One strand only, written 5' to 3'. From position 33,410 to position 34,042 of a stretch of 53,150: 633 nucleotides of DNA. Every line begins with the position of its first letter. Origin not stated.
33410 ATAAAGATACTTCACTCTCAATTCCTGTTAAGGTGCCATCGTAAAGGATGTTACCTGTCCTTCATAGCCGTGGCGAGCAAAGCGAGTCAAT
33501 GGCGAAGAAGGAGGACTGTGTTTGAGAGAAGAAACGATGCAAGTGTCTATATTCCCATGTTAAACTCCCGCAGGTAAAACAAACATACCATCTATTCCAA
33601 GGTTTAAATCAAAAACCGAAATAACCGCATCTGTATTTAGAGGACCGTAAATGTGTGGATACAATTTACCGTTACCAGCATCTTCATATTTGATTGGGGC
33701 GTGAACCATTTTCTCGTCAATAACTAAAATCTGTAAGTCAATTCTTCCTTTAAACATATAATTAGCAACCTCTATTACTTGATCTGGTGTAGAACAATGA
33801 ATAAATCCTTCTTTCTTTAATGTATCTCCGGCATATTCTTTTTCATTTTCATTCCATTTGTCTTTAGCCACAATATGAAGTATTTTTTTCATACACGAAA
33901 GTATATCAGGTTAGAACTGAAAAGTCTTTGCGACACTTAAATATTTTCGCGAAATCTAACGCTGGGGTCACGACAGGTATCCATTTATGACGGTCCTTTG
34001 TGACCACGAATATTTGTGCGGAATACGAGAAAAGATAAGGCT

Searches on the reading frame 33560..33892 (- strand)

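Call 51: search_protein_families(library=pfam, proteins=[window:33560-33892:-], max_evalue=0.001)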
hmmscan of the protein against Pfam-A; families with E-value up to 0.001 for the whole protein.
window:33560-33892:- (110 aa): 1 family
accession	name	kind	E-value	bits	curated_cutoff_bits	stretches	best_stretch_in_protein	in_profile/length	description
PF06108.18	DUF952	-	1.1e-27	96.2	23.7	1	8-93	2-90/90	Protein of unknown function (DUF952)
